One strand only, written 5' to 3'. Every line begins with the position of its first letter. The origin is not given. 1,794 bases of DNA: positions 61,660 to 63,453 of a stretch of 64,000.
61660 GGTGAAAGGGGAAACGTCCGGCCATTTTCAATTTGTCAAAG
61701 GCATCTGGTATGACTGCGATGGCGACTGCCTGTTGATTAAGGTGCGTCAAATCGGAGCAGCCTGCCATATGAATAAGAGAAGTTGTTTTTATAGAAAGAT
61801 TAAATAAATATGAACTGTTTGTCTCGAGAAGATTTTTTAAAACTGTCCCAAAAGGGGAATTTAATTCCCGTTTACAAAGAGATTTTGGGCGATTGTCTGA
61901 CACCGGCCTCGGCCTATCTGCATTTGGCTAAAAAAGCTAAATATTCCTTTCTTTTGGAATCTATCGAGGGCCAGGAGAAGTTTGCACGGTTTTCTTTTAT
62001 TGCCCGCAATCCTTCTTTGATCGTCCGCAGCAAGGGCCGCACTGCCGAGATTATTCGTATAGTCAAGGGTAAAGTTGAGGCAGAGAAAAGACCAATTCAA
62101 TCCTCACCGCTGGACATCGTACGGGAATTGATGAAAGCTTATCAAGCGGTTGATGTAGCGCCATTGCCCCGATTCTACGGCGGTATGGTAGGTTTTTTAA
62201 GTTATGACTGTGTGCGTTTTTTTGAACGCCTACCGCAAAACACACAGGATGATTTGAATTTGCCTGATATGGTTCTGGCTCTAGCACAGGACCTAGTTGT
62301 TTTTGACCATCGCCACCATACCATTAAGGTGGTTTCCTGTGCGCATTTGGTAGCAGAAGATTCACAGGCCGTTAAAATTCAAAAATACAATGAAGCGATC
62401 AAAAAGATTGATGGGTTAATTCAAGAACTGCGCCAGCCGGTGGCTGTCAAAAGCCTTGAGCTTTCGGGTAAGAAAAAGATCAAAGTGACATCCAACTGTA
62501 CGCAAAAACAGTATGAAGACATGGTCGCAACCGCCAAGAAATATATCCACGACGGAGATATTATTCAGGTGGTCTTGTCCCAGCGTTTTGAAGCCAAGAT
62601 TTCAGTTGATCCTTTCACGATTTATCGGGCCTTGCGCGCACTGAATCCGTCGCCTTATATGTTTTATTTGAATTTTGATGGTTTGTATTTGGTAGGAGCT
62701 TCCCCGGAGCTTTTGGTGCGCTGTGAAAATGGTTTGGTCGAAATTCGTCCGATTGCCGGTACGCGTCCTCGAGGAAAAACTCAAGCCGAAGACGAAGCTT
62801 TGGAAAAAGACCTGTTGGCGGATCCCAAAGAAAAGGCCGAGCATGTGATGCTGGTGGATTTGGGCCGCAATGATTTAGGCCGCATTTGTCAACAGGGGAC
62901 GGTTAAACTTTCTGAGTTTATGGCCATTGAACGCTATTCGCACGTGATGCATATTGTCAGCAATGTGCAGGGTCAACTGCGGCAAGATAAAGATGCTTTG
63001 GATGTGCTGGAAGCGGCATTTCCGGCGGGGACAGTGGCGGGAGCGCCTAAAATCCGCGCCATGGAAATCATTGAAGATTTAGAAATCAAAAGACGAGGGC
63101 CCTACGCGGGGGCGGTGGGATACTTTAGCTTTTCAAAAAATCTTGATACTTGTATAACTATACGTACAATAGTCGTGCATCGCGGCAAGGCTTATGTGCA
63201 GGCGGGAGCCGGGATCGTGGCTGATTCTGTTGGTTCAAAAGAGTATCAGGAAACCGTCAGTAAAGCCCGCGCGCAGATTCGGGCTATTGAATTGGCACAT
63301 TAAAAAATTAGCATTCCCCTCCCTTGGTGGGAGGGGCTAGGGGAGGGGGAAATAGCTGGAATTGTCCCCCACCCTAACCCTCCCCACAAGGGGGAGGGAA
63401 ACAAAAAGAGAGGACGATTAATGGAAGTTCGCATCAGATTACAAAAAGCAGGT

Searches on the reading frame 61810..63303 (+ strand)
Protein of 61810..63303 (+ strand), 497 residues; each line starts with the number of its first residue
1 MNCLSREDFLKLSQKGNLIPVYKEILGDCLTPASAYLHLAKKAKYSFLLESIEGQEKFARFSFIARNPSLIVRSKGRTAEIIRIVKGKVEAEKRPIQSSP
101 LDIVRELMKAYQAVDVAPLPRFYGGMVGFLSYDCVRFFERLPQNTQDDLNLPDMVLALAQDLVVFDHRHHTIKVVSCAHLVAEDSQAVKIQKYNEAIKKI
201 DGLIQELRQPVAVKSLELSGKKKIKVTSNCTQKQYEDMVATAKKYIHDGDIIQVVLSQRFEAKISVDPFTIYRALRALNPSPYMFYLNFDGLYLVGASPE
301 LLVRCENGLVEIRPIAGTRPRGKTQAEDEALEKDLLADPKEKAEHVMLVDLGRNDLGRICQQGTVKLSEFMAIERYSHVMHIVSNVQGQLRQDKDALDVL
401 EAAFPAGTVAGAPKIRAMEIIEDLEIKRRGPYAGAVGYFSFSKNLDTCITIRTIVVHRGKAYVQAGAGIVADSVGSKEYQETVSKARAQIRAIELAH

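Call 93: search_protein_families(library=pfam, proteins=[window:61810-63303:+], max_evalue=0.0001)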
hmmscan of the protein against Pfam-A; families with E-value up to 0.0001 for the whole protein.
window:61810-63303:+ (497 aa): 2 families
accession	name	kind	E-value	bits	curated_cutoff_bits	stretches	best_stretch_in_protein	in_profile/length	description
PF00425.24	Chorismate_bind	-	1.5e-96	323.3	27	1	232-485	2-257/257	chorismate binding enzyme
PF04715.19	Anth_synt_I_N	-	5.2e-37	127.7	23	1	28-172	1-138/140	Anthranilate synthase component I, N terminal region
